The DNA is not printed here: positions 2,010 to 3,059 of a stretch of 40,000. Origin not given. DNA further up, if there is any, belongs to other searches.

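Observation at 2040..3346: Low-GC RHS toxin tip (LysM-like plus caspase-like His/Cys pattern) coupled to a lipoprotein immunity candidate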

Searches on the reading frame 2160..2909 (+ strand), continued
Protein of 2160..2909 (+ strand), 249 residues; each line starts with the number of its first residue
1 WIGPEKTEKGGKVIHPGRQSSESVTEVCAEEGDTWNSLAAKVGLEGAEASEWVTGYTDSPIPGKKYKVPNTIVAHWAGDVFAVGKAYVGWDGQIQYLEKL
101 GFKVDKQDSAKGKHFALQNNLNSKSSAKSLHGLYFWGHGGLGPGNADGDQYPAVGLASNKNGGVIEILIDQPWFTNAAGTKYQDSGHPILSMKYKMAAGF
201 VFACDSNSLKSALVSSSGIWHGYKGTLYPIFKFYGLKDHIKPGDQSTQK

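Call 29: find_related_loci(query=A2, collection=genome_contigs, flank=4000)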
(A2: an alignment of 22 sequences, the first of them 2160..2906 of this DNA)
Query A2 (249 aa) in genome_contigs; peptide patterns used: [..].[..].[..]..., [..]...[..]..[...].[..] (x = any residue, [..] = any of these).
27 stretches matched a pattern; 11 encode a relative of the query (tblastn E <= 1e-3); 11 distinct loci.
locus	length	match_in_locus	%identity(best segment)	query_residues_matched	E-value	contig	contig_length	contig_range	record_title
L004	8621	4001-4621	41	27-248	1e-45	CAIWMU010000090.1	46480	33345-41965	MAG: uncultured Verrucomicrobia subdivision 3 bacterium isolate Loclat_bin-04207 genome assembly, contig: bin-04207:090/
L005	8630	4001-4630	40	33-248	5e-42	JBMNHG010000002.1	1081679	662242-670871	MAG: Kiritimatiellia bacterium isolate SBF912LR0HQ0163 contig_24877, whole genome shotgun sequence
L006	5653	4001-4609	39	30-248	1e-41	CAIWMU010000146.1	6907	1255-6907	MAG: uncultured Verrucomicrobia subdivision 3 bacterium isolate Loclat_bin-04207 genome assembly, contig: bin-04207:146/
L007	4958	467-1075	37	30-248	2e-41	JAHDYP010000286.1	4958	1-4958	MAG: Verrucomicrobia bacterium isolate VER2 NODE_14899_length_4958_cov_5.038752, whole genome shotgun sequence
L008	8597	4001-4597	38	30-248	7e-41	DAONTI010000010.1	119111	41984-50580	MAG TPA_asm: Verrucomicrobiota bacterium isolate AMR_MDS_4256 NODE_104_length_119111_cov_25.228649, whole genome shotgun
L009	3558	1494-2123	39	31-248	1e-40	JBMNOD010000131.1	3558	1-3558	MAG: Kiritimatiellia bacterium isolate SBF912SR1HQ0027 scaffold_89082_c1, whole genome shotgun sequence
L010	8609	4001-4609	36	33-248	2e-35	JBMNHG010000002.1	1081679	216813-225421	MAG: Kiritimatiellia bacterium isolate SBF912LR0HQ0163 contig_24877, whole genome shotgun sequence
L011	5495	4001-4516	32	33-230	2e-24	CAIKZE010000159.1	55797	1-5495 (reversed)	MAG: uncultured Lentisphaeria bacterium isolate AlinenLipids_bin-4837 genome assembly, contig: bin-4837:159/506, whole g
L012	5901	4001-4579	27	19-231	8e-22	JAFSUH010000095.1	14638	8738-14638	MAG: Kiritimatiellae bacterium isolate RGIG3480 Goat_Rumen.Co__c1258336, whole genome shotgun sequence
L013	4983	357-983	29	18-230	5e-21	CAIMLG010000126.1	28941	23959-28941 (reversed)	MAG: uncultured Verrucomicrobia subdivision 3 bacterium isolate MJ-time_bin-6593 genome assembly, contig: bin-6593:126/3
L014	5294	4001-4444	29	68-230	2e-18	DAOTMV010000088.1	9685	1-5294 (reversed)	MAG TPA_asm: Anaerohalosphaeraceae bacterium isolate AMR_MDS_2912 NODE_6485_length_9685_cov_24.595639, whole genome shot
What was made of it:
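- All 11 loci found in species-representative genomes are from Verrucomicrobia, Kiritimatiellia, Lentisphaeria or Anaerohalosphaeraceae (call 29).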

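Call 33: search_protein_families(library=pfam, alignment_id=A4, max_evalue=10)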
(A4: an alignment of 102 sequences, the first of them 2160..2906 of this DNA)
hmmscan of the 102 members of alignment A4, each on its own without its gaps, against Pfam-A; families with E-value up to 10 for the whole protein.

A. member 1, window:2160-2906:+ (249 aa): 0 families

B. families by the number of members that match (of 102 scanned): 34 families (the first 25 are shown)
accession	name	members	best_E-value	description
PF05593.20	RHS_repeat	3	0.00052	RHS Repeat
PF02507.20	PSI_PsaF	3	0.022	Photosystem I reaction centre subunit III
PF00656.27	Peptidase_C14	3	0.064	Caspase domain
PF18579.7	Raf1_HTH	3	0.11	Rubisco accumulation factor 1 helix turn helix domain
PF17780.6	OCRE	2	0.002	OCRE domain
PF01476.26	LysM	2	0.022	LysM domain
PF03527.20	RHS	1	0.0083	RHS protein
PF06834.16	TraU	1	0.013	TraU protein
PF01710.22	HTH_Tnp_IS630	1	0.016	Transposase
PF21606.3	BgaA-like_CBM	1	0.023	Beta-galactosidase-like, Galactose-binding domain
PF10518.14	TAT_signal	1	0.028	TAT (twin-arginine translocation) pathway signal sequence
PF17767.7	NAPRTase_N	1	0.037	Nicotinate phosphoribosyltransferase (NAPRTase) N-terminal domain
PF23983.2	P11_C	1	0.058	Minor capsid protein P11, C-terminal conserved region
PF04383.19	KilA-N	1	0.058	KilA-N domain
PF00227.31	Proteasome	1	0.064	Proteasome subunit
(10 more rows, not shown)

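Call 35: search_solved_structures(query=A4, max_evalue=10, show_alignments=0)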
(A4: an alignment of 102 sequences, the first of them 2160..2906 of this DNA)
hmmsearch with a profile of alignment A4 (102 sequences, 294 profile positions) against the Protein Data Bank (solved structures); distinct sequences matched with E-value up to 10: 42.
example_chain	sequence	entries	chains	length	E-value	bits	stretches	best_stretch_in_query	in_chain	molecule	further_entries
6h6e_F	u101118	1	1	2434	2e-11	46.6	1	14-68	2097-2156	TcdB2,TccC3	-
6suf_F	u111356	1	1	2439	2e-11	46.6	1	14-68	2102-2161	TcdB2,TccC3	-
6sup_A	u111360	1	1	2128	4.4e-11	45.5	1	14-65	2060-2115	TcdB2,TccC3,Cell division control protein 42 homolog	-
6suq_A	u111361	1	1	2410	5.1e-11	45.3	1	14-65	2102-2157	TcdB2,TccC3,Genome polyprotein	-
9c4k_Q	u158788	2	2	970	7.2e-11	44.8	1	14-65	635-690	Toxin subunit YenC2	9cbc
6h6g_A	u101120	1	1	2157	7.6e-11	44.7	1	14-65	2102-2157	TcdB2,TccC3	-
4o9x_A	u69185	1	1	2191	7.8e-11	44.7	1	14-65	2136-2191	TcdB2, TccC3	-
4igl_B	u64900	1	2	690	8.4e-11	44.6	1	14-65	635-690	YenC2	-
6l7i_G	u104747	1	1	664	1.9e-10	43.5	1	14-65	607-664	TccC2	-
5kis_B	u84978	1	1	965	3.2e-10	42.7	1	14-64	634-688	RHS2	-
6h6f_F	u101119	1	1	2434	3.3e-10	42.6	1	14-68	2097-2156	TcdB2,TccC3,TccC3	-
6sue_F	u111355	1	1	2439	3.3e-10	42.6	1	14-68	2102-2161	TcdB2,TccC3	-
7q97_A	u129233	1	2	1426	2e-08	36.8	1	13-81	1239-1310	Rhs family protein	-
8h8a_A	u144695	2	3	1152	3.3e-08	36.1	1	13-65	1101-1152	Putative Rhs-family protein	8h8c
8cp6_B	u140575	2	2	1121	8.3e-08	34.7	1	14-65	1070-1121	Toxin protein Tse5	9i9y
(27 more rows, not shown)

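Call 73: search_protein_families(library=pfam, proteins=[L001:7083-7499:+], max_evalue=1)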
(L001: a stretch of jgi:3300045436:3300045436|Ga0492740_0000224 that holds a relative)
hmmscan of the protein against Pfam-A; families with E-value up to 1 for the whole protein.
L001:7083-7499:+ (139 aa): 1 family
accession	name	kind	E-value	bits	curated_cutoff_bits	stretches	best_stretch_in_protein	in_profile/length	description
PF05144.20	Phage_CRI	-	0.0038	17.4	21.7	1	47-113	107-165/232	Replication-associated protein G2P N-terminal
